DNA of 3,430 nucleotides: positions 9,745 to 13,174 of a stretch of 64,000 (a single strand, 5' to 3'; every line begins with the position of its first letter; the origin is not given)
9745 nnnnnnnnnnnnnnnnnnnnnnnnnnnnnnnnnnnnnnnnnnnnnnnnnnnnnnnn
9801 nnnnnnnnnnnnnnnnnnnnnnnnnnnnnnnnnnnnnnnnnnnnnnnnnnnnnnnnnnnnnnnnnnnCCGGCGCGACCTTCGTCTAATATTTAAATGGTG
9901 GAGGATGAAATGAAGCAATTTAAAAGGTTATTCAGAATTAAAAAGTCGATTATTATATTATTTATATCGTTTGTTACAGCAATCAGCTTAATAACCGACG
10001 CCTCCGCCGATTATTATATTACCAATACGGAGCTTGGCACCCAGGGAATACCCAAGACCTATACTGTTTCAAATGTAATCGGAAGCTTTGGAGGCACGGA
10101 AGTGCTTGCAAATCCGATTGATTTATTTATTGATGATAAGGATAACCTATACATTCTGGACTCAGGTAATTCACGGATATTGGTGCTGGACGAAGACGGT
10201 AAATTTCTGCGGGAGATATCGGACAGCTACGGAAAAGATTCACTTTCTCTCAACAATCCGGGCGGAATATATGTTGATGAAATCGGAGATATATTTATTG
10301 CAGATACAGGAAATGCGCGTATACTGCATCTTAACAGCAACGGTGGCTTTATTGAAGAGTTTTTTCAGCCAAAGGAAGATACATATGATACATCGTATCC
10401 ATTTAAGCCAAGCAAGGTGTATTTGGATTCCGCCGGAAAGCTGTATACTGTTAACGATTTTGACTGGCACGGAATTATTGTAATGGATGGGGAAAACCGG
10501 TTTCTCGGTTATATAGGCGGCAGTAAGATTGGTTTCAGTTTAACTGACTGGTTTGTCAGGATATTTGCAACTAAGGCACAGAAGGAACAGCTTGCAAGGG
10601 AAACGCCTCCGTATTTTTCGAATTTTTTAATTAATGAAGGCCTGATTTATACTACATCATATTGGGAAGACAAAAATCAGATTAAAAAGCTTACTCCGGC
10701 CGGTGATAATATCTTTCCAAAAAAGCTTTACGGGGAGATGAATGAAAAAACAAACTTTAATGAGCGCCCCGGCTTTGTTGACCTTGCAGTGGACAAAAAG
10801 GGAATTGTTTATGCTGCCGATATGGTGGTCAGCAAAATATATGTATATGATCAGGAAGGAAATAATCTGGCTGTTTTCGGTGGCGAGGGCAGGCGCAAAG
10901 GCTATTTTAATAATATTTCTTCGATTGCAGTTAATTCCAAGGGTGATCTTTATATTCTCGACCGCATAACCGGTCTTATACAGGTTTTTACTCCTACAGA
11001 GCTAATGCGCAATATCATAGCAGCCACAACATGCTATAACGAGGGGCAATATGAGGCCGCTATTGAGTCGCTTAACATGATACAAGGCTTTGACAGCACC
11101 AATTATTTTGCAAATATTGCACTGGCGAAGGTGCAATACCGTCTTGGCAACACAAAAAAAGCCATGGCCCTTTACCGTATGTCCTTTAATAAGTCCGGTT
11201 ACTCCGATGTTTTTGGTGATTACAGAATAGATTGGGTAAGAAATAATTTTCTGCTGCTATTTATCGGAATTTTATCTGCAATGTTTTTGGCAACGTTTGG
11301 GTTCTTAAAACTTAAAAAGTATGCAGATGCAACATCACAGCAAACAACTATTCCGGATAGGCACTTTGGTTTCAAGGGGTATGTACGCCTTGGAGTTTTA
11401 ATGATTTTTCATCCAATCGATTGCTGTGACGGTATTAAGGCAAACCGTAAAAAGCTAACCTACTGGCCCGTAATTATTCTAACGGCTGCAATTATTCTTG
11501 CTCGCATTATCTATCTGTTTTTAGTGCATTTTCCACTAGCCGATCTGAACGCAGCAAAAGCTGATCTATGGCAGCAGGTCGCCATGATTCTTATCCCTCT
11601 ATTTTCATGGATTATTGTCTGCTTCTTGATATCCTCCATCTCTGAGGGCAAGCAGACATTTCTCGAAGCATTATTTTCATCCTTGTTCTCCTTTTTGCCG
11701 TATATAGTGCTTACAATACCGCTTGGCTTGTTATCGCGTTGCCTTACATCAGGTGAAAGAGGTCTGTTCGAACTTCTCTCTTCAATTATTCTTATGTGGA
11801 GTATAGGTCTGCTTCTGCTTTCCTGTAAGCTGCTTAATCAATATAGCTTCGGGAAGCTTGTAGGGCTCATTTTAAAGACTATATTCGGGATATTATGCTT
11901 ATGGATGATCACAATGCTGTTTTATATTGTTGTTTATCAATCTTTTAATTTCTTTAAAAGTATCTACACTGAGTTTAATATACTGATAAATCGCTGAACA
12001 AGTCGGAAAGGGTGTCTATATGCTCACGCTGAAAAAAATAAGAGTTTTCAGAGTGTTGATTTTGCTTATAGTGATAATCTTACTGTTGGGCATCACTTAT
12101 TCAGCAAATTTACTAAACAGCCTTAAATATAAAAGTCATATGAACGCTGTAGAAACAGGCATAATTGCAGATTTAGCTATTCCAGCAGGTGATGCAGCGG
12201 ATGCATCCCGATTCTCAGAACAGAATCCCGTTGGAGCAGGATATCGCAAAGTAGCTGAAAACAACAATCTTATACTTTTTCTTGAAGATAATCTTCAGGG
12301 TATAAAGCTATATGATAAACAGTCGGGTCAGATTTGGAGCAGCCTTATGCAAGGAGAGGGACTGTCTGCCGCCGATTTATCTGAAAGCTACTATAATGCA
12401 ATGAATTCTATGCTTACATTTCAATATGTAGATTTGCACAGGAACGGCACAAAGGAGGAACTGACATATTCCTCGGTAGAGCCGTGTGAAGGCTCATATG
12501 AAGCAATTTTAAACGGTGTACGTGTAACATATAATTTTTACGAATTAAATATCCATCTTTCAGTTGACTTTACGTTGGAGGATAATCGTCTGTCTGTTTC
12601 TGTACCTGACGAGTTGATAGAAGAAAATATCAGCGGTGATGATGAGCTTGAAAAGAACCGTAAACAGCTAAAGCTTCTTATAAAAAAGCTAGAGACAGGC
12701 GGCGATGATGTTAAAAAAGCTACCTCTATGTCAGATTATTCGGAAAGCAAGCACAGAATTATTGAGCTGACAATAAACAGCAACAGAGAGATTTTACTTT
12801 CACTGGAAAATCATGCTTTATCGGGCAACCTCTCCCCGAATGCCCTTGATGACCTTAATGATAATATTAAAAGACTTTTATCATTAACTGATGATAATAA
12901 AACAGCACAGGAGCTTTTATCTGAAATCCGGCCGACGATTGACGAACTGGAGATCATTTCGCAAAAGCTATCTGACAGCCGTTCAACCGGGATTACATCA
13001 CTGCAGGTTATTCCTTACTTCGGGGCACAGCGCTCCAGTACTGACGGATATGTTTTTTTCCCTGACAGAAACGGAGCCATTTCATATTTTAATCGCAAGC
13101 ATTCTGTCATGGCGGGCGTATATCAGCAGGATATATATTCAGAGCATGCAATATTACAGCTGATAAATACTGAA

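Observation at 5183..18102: Two ATPase-less ABC importers interrupted by an NHL-TPR-Yip1 membrane protein and an 877-aa unknown membrane-anchored protein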

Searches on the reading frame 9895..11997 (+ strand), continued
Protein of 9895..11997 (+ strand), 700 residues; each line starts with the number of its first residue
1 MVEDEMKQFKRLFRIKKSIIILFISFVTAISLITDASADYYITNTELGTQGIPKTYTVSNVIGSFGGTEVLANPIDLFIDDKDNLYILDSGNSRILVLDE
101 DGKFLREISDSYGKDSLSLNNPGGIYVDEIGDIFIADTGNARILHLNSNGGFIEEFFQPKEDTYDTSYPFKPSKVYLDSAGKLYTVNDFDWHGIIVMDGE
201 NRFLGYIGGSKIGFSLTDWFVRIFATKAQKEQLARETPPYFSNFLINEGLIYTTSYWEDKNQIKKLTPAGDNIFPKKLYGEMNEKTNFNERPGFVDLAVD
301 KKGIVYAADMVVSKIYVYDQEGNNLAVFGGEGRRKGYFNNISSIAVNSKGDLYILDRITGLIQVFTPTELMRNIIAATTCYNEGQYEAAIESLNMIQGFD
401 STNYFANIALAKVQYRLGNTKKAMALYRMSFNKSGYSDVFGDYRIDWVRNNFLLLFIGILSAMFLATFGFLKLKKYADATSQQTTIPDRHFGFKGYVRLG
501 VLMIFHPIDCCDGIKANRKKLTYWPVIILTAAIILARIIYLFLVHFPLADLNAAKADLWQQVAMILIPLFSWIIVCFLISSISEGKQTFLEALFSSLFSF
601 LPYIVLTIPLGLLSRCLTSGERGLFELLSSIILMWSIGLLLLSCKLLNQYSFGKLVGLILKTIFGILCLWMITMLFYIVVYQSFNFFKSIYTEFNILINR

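Call 80: search_protein_families(library=pfam, proteins=[L154:5992-9042:+, L154:9047-9628:+, L154:4569-5564:+, L154:16252-18450:+, L154:18650-21463:+, L139:7304-9952:+, L139:14191-15174:+, L139:3533-5989:-, L139:6031-7017:-], max_evalue=0.001)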
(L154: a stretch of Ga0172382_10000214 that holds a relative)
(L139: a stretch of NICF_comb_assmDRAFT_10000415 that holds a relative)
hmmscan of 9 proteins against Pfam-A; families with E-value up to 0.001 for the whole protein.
L154:5992-9042:+ (1016 aa): 3 families
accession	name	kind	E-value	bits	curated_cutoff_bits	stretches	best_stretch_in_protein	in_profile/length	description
PF17132.9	Glyco_hydro_106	-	2.6e-19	69.6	29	1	188-558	274-635/743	alpha-L-rhamnosidase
PF22666.2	Glyco_hydro_2_N2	-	9.4e-06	26.2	27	1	915-970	66-122/167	Glycosyl hydrolase 2 galactose-binding domain-like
PF02837.24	Glyco_hydro_2_N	-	0.00024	21.5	28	0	888-965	53-133/169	Glycosyl hydrolases family 2, sugar binding domain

L154:9047-9628:+ (193 aa): 1 family
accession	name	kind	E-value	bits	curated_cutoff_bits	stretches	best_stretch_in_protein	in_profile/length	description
PF02887.21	PK_C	-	1.1e-10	42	28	1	22-171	2-114/114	Pyruvate kinase, alpha/beta domain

L154:4569-5564:+ (331 aa): 1 family
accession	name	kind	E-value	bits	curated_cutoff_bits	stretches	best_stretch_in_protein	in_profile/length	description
PF03320.18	FBPase_glpX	-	8.3e-103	343.9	27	1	10-313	1-307/307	Bacterial fructose-1,6-bisphosphatase, glpX-encoded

L154:16252-18450:+ (732 aa): 1 family
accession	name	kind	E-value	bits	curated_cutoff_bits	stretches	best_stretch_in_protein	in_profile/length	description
PF14238.11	DUF4340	-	1e-45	156.6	25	3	85-251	1-169/183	Domain of unknown function (DUF4340)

L154:18650-21463:+ (937 aa): 3 families
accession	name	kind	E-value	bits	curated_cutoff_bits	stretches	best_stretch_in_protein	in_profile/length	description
PF02769.27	AIRS_C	-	2.4e-40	138.7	23.1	2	384-538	1-155/156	AIR synthase related protein, C-terminal domain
PF18072.6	FGAR-AT_linker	-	1.9e-08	35.1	26.6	1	173-219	3-49/50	Formylglycinamide ribonucleotide amidotransferase linker domain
PF00586.29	AIRS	-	2.2e-07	31.7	24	1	653-733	29-97/112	AIR synthase related protein, N-terminal domain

L139:7304-9952:+ (882 aa): 5 families
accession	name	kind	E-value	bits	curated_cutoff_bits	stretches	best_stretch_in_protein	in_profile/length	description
PF01436.27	NHL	-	5.8e-21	73.9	20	2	193-219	1-27/28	NHL repeat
PF17170.10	DUF5128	-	9.7e-08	32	22.9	0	156-214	52-111/321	6-bladed beta-propeller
PF08450.18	SGL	-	3.6e-06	27.2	26.3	1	36-223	18-213/246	SMP-30/Gluconolactonase/LRE-like region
PF16656.11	Pur_ac_phosph_N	-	1.1e-05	26.3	30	1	319-379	11-80/93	Purple acid Phosphatase, N-terminal domain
PF25021.1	TEN_NHL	-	0.00051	19.6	27.1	0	61-216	30-164/357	Teneurin NHL domain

L139:14191-15174:+ (327 aa): 0 families

L139:3533-5989:- (818 aa): 1 family
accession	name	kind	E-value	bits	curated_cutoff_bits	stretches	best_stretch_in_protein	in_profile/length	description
PF22422.2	MGH1-like_GH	-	1.7e-17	64.5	27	1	392-623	14-263/356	Mannosylglycerate hydrolase MGH1-like glycoside hydrolase domain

L139:6031-7017:- (328 aa): 4 families
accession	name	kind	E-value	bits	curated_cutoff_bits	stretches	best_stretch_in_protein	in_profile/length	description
PF01022.26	HTH_5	-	6.7e-08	32.7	22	1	42-85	3-46/47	Bacterial regulatory protein, arsR family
PF12840.13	HTH_20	-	5.6e-07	29.9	27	1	38-85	1-49/51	Helix-turn-helix domain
PF13412.12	HTH_24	-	1.1e-05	25.3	21.9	1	42-84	4-47/48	Winged helix-turn-helix DNA-binding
PF12802.13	MarR_2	-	2.7e-05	24.7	27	1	43-85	7-51/61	MarR family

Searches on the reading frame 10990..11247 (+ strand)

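Call 8: search_protein_families(library=pfam, proteins=[window:10990-11247:+], max_evalue=10)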
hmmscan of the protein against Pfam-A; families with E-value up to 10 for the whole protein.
seq(86 aa): 16 families
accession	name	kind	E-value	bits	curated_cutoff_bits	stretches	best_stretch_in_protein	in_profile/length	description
PF07719.23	TPR_2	-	0.00014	22.1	27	2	41-63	3-25/34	Tetratricopeptide repeat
PF00515.34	TPR_1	-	0.00058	20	27.8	2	13-29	9-25/34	Tetratricopeptide repeat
PF14559.12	TPR_19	-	0.00071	20.3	25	1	18-62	4-48/68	Tetratricopeptide repeat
PF13174.12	TPR_6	-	0.0012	19.8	26.3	1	45-63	6-24/33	Tetratricopeptide repeat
PF13428.12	TPR_14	-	0.0016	19.3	23.5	1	43-64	5-26/44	Tetratricopeptide repeat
PF12895.13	ANAPC3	-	0.0018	18.9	27.2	1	12-62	30-79/82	Anaphase-promoting complex, cyclosome, subunit 3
PF13181.12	TPR_8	-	0.0023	18.4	25.7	2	12-29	8-25/34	Tetratricopeptide repeat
PF07720.18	TPR_3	-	0.0034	17.9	20.7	1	12-26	8-22/34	Tetratricopeptide repeat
PF02259.29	FAT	-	0.0055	16.4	24.2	1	12-73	155-217/343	FAT domain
PF13424.12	TPR_12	-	0.012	16.2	30.1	1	43-65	49-71/77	Tetratricopeptide repeat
PF09976.15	TPR_21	-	0.024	14.8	25.5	1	6-74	77-147/193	Tetratricopeptide repeat-like domain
PF13176.12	TPR_7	-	0.035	14.6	27.9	1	44-63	4-23/36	Tetratricopeptide repeat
PF25064.1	ARM_TT21_5th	-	0.058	14.1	27.8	1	10-69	6-65/117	TT21 fifth ARM repeats domain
PF13414.12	TPR_11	-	0.091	12.9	26.8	1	15-53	4-42/42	TPR repeat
PF13432.12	TPR_16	-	0.13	13.2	32.7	1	19-64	11-56/65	Tetratricopeptide repeat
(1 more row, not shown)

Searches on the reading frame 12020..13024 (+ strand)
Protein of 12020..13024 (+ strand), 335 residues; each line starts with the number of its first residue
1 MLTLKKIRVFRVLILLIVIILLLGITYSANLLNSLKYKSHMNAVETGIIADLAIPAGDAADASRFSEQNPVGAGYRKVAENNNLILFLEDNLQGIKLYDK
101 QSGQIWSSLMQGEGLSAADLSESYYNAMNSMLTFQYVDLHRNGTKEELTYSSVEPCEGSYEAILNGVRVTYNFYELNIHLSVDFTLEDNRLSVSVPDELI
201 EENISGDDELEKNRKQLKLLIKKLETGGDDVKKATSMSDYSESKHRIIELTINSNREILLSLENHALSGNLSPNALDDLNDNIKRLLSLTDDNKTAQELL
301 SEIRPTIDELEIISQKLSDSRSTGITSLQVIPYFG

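Call 8: search_protein_families(library=pfam, proteins=[window:12020-13024:+], max_evalue=10)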
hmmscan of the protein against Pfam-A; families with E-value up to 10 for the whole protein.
seq(335 aa): 6 families
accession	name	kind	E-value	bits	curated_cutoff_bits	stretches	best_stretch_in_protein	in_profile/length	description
PF18952.6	DUF5696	-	0.00093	18.3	25.6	1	160-206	4-48/612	Family of unknown function (DUF5696)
PF05227.19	CHASE3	-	0.013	15.8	28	1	274-309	46-81/138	CHASE3 domain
PF09660.15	DUF2397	-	0.023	14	28.5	1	173-310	19-156/483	Protein of unknown function (DUF2397)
PF13954.11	PapC_N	-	0.063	13.7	27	1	172-207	90-125/146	PapC N-terminal domain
PF05659.16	RPW8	-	0.46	10.6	30.4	1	208-244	56-92/139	Arabidopsis broad-spectrum mildew resistance protein RPW8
PF09177.16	STX6_10_61_N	-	5.6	8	29.4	1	207-262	36-91/99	Syntaxin 6/10/61, N-terminal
